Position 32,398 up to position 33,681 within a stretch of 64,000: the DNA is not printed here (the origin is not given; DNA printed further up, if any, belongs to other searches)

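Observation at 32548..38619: Tandemly duplicated cassette of Zn-ribbon methyltransferases and TagF-like transferases (MT-T-T-MT-T)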

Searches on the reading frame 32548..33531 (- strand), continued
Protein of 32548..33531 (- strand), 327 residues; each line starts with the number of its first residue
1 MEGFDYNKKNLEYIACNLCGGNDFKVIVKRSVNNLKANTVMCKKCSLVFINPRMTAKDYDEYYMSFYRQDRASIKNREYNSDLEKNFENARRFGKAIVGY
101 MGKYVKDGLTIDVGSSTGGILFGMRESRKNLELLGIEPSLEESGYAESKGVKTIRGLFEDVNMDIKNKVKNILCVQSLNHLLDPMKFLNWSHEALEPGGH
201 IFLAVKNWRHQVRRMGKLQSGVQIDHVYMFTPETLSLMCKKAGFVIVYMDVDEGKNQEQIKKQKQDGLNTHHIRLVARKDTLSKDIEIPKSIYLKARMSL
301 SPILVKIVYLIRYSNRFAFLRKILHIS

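Call 86: search_protein_families(library=pfam, proteins=[P0434, P0439, P0457, P0473, P0564], max_evalue=0.001)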
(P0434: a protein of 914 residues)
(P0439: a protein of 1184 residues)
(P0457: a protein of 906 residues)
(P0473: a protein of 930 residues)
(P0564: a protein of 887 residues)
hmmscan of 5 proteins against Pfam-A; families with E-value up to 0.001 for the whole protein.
P0434 (914 aa): 2 families
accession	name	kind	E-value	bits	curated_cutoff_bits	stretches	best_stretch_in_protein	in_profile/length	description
PF13231.12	PMT_2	-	2.9e-10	41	26.1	1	442-582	19-155/160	Dolichyl-phosphate-mannose-protein mannosyltransferase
PF13489.12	Methyltransf_23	-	4.1e-08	33.6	27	1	114-252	23-161/164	Methyltransferase domain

P0439 (1184 aa): 5 families
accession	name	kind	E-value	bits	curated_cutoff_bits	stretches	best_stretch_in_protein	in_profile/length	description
PF01943.22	Polysacc_synt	-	1.9e-16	60.8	28.2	1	11-274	3-272/274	Polysaccharide biosynthesis protein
PF13472.12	Lipase_GDSL_2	-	2e-16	61.4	32.9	2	883-966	1-85/178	GDSL-like Lipase/Acylhydrolase family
PF00657.28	Lipase_GDSL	-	2.3e-10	41.4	23.6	1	881-960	1-93/208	GDSL-like Lipase/Acylhydrolase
PF16822.11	ALGX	-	1e-07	32.4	26.5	1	1048-1165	29-133/268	SGNH hydrolase-like domain, acetyltransferase AlgX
PF13489.12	Methyltransf_23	-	1.5e-07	31.7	27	1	566-703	23-162/164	Methyltransferase domain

P0457 (906 aa): 2 families
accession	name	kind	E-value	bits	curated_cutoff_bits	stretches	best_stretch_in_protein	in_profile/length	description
PF13489.12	Methyltransf_23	-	3.9e-11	43.4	27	1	103-250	13-162/164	Methyltransferase domain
PF08241.18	Methyltransf_11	-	4.4e-06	27.7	21.2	1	117-206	2-95/95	Methyltransferase domain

P0473 (930 aa): 10 families
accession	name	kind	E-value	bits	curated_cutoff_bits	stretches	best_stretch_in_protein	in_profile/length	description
PF13489.12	Methyltransf_23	-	9.8e-45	152.7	27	2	426-591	3-163/164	Methyltransferase domain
PF08242.18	Methyltransf_12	-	2e-28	99.4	30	2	452-546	1-98/98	Methyltransferase domain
PF08241.18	Methyltransf_11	-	1.4e-22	80.5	21.2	2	452-548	1-95/95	Methyltransferase domain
PF13847.12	Methyltransf_31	-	5e-21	75.4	27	2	450-554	6-115/145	Methyltransferase domain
PF13649.12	Methyltransf_25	-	3e-18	66.7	27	2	117-208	1-97/97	Methyltransferase domain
PF08003.17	Methyltransf_9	-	1.3e-15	57.6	23.8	2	427-548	93-217/315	Protein of unknown function (DUF1698)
PF07021.18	MetW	-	3.7e-14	53.2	21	2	449-566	15-123/193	Methionine biosynthesis protein MetW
PF05175.20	MTS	-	3.1e-08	33.9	23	0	436-520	22-105/170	Methyltransferase small domain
PF02390.23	Methyltransf_4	-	3.3e-06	27.1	24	0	448-524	2-78/173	Putative methyltransferase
PF06325.19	PrmA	-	0.00066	19.7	22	0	113-192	161-241/296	Ribosomal protein L11 methyltransferase (PrmA)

P0564 (887 aa): 7 families
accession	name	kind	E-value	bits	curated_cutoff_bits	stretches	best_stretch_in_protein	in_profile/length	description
PF13489.12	Methyltransf_23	-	3.6e-21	76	27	1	126-271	20-162/164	Methyltransferase domain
PF08241.18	Methyltransf_11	-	1.1e-12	48.8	21.2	1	133-223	1-95/95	Methyltransferase domain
PF08242.18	Methyltransf_12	-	6e-12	46.6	30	1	133-221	1-98/98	Methyltransferase domain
PF13649.12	Methyltransf_25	-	3.8e-10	40.8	27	1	132-219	1-97/97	Methyltransferase domain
PF13847.12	Methyltransf_31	-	2.9e-09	37.2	27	1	130-230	5-116/145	Methyltransferase domain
PF07021.18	MetW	-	1.1e-06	28.8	21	1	125-199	9-86/193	Methionine biosynthesis protein MetW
PF05401.17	NodS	-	1.9e-06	28.3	24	1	106-206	22-124/201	Nodulation protein S (NodS)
